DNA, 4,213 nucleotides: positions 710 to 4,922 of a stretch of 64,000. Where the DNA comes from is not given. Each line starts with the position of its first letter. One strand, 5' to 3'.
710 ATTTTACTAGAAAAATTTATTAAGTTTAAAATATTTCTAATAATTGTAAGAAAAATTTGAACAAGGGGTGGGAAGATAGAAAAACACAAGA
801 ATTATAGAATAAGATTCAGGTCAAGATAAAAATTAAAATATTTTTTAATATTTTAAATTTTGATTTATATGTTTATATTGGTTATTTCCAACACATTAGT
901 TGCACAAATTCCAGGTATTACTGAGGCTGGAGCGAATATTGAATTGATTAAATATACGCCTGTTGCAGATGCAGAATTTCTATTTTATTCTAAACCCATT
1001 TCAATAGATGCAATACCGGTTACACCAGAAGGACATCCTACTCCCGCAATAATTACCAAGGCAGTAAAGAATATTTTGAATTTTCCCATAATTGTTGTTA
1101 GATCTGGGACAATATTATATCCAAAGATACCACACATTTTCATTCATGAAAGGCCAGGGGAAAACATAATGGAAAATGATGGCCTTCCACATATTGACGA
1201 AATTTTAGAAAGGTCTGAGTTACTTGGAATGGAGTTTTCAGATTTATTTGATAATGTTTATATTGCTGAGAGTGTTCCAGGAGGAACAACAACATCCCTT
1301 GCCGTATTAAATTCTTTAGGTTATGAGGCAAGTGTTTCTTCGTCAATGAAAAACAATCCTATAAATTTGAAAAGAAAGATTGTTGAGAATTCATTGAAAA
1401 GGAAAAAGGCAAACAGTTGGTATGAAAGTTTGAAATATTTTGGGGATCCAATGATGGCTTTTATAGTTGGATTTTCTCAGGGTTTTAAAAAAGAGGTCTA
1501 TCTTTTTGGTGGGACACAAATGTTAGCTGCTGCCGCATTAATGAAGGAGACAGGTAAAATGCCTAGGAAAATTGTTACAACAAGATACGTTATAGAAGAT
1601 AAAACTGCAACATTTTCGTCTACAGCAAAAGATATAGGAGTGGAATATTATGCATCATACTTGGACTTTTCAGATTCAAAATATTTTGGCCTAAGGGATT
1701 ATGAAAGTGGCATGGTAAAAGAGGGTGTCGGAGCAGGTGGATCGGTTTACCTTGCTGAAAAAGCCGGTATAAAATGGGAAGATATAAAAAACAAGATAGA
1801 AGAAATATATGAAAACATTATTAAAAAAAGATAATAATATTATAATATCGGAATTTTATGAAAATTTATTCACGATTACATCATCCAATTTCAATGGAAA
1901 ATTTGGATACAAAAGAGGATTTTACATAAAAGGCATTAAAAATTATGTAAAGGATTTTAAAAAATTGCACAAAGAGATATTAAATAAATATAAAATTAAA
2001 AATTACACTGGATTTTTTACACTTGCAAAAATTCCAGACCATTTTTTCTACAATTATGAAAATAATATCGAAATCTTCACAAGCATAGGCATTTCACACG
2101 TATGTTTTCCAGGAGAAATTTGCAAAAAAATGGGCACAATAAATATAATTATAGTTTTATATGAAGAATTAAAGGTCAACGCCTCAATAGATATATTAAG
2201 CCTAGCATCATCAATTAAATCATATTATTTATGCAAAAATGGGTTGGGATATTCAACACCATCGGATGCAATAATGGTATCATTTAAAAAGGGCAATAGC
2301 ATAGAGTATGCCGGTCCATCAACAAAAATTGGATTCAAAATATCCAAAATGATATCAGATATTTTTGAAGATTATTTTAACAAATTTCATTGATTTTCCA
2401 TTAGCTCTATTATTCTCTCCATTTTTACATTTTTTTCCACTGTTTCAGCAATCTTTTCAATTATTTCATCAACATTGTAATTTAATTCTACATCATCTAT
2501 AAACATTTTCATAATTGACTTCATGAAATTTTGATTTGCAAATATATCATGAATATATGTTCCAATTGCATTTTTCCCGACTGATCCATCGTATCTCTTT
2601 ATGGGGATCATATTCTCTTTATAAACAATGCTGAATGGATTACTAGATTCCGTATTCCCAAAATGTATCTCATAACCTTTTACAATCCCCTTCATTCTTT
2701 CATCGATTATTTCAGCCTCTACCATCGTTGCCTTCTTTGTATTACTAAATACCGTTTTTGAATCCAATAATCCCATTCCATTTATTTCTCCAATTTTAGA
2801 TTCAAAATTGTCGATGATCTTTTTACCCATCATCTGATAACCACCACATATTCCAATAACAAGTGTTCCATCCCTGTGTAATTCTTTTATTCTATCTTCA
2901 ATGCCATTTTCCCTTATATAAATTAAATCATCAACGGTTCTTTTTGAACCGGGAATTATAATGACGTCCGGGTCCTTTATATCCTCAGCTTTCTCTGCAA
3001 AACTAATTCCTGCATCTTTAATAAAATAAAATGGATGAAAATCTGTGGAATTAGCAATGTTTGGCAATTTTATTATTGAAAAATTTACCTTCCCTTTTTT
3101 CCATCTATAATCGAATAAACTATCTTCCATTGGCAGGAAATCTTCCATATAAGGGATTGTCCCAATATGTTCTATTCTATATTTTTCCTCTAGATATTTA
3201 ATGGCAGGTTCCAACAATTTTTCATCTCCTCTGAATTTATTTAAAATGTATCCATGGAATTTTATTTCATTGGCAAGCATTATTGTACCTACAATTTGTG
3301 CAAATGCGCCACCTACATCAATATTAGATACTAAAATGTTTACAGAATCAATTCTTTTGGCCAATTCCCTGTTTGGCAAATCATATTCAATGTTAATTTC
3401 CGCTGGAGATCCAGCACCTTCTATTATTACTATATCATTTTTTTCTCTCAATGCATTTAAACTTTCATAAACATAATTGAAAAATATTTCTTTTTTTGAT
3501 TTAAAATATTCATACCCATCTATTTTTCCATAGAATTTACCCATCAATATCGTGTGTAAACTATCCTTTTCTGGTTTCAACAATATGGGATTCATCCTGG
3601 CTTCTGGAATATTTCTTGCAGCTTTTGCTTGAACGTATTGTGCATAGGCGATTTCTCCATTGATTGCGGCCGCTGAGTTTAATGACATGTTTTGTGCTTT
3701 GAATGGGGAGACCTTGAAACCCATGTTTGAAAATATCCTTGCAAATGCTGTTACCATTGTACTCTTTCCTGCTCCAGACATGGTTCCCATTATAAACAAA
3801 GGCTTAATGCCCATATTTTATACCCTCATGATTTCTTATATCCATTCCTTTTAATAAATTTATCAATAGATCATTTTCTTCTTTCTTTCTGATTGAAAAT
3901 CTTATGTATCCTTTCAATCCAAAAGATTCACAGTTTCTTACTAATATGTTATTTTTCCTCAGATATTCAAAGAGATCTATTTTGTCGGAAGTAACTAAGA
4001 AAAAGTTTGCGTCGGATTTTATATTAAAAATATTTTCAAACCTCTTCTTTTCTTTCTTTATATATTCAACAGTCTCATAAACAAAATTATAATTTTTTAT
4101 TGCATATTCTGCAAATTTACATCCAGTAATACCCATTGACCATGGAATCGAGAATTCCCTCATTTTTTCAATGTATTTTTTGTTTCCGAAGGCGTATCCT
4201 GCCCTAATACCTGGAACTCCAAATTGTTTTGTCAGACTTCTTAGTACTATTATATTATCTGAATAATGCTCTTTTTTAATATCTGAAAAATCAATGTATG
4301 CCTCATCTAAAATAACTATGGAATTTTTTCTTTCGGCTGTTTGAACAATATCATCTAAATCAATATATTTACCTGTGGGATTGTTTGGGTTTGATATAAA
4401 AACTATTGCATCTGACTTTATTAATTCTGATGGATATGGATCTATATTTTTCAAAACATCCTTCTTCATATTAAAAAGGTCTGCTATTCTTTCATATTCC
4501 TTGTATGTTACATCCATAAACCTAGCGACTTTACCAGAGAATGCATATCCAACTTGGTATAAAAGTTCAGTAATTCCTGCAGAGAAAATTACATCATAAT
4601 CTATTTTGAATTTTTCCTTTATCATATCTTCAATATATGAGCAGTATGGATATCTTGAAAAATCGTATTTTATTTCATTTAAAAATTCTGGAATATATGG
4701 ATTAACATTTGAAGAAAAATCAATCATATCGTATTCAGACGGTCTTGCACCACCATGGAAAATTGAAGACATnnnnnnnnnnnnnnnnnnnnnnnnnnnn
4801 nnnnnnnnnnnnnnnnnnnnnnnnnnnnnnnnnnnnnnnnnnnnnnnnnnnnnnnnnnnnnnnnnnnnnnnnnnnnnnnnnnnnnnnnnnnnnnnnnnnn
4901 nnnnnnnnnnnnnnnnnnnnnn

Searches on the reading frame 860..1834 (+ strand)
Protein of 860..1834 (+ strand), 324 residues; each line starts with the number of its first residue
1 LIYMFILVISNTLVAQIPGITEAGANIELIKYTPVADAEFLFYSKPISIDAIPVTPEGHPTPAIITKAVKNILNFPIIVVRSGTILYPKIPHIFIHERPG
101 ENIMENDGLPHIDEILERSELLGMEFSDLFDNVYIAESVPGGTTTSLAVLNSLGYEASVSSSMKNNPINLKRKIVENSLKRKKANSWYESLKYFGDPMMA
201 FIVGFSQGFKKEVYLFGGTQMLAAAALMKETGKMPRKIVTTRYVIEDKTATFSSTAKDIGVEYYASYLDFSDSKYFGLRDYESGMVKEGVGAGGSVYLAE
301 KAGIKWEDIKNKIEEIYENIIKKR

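Call 3: search_protein_families(library=pfam, proteins=[window:860-1834:+], max_evalue=0.01)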
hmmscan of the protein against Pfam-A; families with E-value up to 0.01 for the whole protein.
window:860-1834:+ (324 aa): 0 families

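Call 4: search_protein_families(library=ncbifam, proteins=[window:860-1834:+], max_evalue=0.01)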
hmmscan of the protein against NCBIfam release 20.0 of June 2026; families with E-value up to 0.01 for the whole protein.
window:860-1834:+ (324 aa): 8 families
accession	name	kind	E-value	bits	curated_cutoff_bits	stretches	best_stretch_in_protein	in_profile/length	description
NF003368.0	PRK04447.1-1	equivalog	2.3e-120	401.9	423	1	3-322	4-334/337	hypothetical protein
NF003372.0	PRK04447.1-5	equivalog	2.2e-114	381.9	306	1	4-321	21-349/350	hypothetical protein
TIGR00303.2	TIGR00303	equivalog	9.9e-90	301.1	240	1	4-314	10-334/334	nicotinate mononucleotide-dependent phosphoribosyltransferase CobT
NF003370.0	PRK04447.1-3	equivalog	2e-78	263.9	687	1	3-321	17-340/347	hypothetical protein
NF003371.0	PRK04447.1-4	equivalog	2.6e-74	250.5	434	1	5-322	6-331/337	hypothetical protein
NF003374.0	PRK04447.1-7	equivalog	4.3e-66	223.3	522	1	5-322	22-346/349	hypothetical protein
NF003373.0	PRK04447.1-6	equivalog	3.2e-53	181.1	459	1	4-321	24-362/367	hypothetical protein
NF003369.0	PRK04447.1-2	equivalog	1.3e-50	172.1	420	1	5-322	41-387/394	hypothetical protein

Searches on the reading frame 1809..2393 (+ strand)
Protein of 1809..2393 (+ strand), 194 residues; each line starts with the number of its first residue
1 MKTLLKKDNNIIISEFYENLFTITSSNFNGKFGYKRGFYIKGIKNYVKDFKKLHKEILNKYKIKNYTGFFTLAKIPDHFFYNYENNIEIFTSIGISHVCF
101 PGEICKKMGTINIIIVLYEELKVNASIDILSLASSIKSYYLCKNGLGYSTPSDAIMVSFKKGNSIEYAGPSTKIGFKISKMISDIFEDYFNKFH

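Call 3: search_protein_families(library=pfam, proteins=[window:1809-2393:+], max_evalue=0.01)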
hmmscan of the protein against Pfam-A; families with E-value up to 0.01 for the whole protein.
window:1809-2393:+ (194 aa): 1 family
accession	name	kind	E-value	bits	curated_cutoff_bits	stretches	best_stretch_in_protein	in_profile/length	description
PF01955.23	CbiZ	-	1.1e-17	65.1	27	1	18-183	4-188/191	Adenosylcobinamide amidohydrolase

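Call 4: search_protein_families(library=ncbifam, proteins=[window:1809-2393:+], max_evalue=0.01)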
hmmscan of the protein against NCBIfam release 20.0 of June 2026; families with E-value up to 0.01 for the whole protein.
window:1809-2393:+ (194 aa): 1 family
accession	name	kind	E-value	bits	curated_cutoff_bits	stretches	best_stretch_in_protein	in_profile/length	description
NF038002.1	bifunc_CbiS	equivalog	7.5e-16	58.4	250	1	15-184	6-186/335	bifunctional adenosylcobinamide hydrolase/alpha-ribazole phosphatase CbiS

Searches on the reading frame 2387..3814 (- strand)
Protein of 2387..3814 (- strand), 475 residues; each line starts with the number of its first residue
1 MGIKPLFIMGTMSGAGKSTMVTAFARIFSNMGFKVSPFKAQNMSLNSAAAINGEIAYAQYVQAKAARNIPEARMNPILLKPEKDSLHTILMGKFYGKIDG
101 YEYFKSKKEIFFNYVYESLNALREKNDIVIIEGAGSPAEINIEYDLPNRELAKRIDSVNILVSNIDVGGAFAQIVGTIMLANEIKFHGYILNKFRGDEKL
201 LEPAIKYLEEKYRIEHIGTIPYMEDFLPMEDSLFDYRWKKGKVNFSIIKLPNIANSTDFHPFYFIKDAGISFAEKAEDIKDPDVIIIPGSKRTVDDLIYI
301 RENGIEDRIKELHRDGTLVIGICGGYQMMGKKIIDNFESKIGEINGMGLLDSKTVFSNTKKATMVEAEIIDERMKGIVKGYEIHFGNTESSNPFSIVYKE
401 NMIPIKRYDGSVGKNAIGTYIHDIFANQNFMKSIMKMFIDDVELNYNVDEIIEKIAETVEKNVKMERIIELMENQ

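Call 3: search_protein_families(library=pfam, proteins=[window:2387-3814:-], max_evalue=0.01)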
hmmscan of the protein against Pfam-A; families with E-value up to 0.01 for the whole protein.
window:2387-3814:- (475 aa): 3 families
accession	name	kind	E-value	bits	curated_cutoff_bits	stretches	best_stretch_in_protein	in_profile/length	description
PF07685.20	GATase_3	-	1.1e-44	152.8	27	1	247-430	4-196/196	CobB/CobQ-like glutamine amidotransferase domain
PF01656.29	CbiA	-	6.5e-19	68.6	25.4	1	7-226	2-115/125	CobQ/CobB/MinD/ParA nucleotide binding domain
PF13500.12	AAA_26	-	1.2e-12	48.5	27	1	6-226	3-194/198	AAA domain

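Call 4: search_protein_families(library=ncbifam, proteins=[window:2387-3814:-], max_evalue=0.01)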
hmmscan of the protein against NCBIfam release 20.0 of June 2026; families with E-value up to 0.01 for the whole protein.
window:2387-3814:- (475 aa): 15 families
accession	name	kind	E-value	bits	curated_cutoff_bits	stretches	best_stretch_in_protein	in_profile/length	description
NF001989.1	PRK00784.1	equivalog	1e-140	469.6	273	1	5-472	2-479/480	cobyric acid synthase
TIGR00313.1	cobQ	equivalog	9.8e-123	410.5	309.9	1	7-467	2-476/477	cobyric acid synthase CobQ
TIGR00379.1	cobB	subfamily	2e-15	56.6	261.4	2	301-435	306-444/449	cobyrinic/hydrogenobyrinic acid a,c-diamide synthase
NF002204.1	PRK01077.1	equivalog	2.1e-14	53.2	254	2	304-424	300-419/420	cobyrinic acid a,c-diamide synthase CobB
NF033195.1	F430_CfbB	exception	2.1e-13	49.9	560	2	301-434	309-449/451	Ni-sirohydrochlorin a,c-diamide synthase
NF052463.1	L2IsogltmlsynGatDStaph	equivalog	1.7e-09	37.9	450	1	278-468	47-234/237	lipid II isoglutaminyl synthase subunit GatD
NF004921.0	PRK06278.1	equivalog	2.1e-09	36.8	354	1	275-468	30-230/482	cobyrinic acid a,c-diamide synthase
NF045636.1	isoglutsynth_GatD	equivalog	1.1e-08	34.8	400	1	283-430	68-215/258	lipid II isoglutaminyl synthase subunit GatD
TIGR03800.1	PLP_synth_Pdx2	equivalog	3.4e-06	27.1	105.55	1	274-345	29-99/184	pyridoxal 5'-phosphate synthase glutaminase subunit PdxT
TIGR01855.1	IMP_synth_hisH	equivalog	5.7e-05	23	105.4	1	273-351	28-101/198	imidazole glycerol phosphate synthase subunit HisH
TIGR00347.1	bioD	equivalog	0.00011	22.3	83.3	0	108-191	82-165/166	dethiobiotin synthase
NF010608.0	PRK14004.1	equivalog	0.00012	21.9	216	1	270-354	26-111/210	imidazole glycerol phosphate synthase subunit HisH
NF010471.0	PRK13896.1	equivalog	0.0018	17.4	693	0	277-423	270-419/433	cobyrinic acid a,c-diamide synthase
NF002957.0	PRK03619.1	equivalog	0.0031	16.9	212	0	246-329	4-92/222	phosphoribosylformylglycinamidine synthase subunit PurQ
TIGR01737.1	FGAM_synth_I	equivalog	0.0085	15.5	177.8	1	275-329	34-91/228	phosphoribosylformylglycinamidine synthase I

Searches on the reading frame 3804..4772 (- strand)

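Call 3: search_protein_families(library=pfam, proteins=[window:3804-4772:-], max_evalue=0.01)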
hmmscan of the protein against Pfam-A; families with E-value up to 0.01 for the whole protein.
window:3804-4772:- (322 aa): 4 families
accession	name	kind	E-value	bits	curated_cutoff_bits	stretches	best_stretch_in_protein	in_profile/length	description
PF00155.27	Aminotran_1_2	-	1.7e-30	106.8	19.7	1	53-304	61-358/361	Aminotransferase class I and II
PF04864.19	Alliinase_C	-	2.1e-08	33.9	22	1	59-241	67-250/363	Allinase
PF01053.26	Cys_Met_Meta_PP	-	0.0023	17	27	1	117-160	134-177/381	Cys/Met metabolism PLP-dependent enzyme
PF00266.25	Aminotran_5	-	0.0093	15.4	21.5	0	101-159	120-178/371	Aminotransferase class-V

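Call 4: search_protein_families(library=ncbifam, proteins=[window:3804-4772:-], max_evalue=0.01)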
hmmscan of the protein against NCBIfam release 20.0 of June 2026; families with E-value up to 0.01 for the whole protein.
window:3804-4772:- (322 aa): 74 families (the best 25 are shown)
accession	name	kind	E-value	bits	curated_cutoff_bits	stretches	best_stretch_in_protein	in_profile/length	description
NF006225.0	PRK08354.1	equivalog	1e-78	264.9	288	1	3-310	5-315/318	putative aminotransferase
TIGR01140.1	L_thr_O3P_dcar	equivalog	3e-57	194.2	290.55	1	12-307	15-330/331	threonine-phosphate decarboxylase CobD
TIGR01141.1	hisC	equivalog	1.7e-48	165.3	276.55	1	15-308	21-347/349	histidinol-phosphate transaminase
NF005915.1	PRK07908.1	equivalog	2.6e-28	99.3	360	1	8-307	6-331/332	Rv2231c family histidinol phosphate aminotransferase CobC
NF005021.0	PRK06425.1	equivalog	2.6e-28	99.1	353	1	13-310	14-330/335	histidinol-phosphate aminotransferase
NF002877.0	PRK03317.1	equivalog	9.8e-28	97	409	1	70-308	121-364/374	histidinol-phosphate transaminase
NF053748.1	bifunc_CobBC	exception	9.8e-25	87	950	1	6-306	472-795/797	bifunctional hydrogenobyrinic acid a,c-diamide synthase/histidinol phosphate aminotransferase CobBC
NF002878.0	PRK03321.1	subfamily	3.7e-24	85.1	374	1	119-308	144-346/352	histidinol-phosphate transaminase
NF006580.0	PRK09105.1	subfamily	1.1e-19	70.6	444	1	122-261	170-320/375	pyridoxal phosphate-dependent aminotransferase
NF003496.0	PRK05166.1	equivalog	1.9e-18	66.3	540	1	30-308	57-367/373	histidinol-phosphate transaminase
NF051461.1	pyoverd_PtaA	equivalog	6.2e-17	61.4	500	1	120-208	156-250/359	pyoverdine biosynthesis transaminase PtaA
NF006014.0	PRK08153.1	equivalog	7e-17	61.3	510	1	120-305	156-358/370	pyridoxal phosphate-dependent aminotransferase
NF002726.0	PRK02610.1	equivalog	3.2e-16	59.2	391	1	122-308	170-366/374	histidinol-phosphate transaminase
NF041364.1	GntC_guanitoxin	equivalog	3.2e-15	55.9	415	1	122-229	136-256/356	guanitoxin biosynthesis PLP-dependent (S)-gamma-hydroxy-L-arginine cyclodehydratase GntC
TIGR03540.1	DapC_direct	equivalog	3.3e-12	46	593.25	1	103-297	147-369/383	LL-diaminopimelate aminotransferase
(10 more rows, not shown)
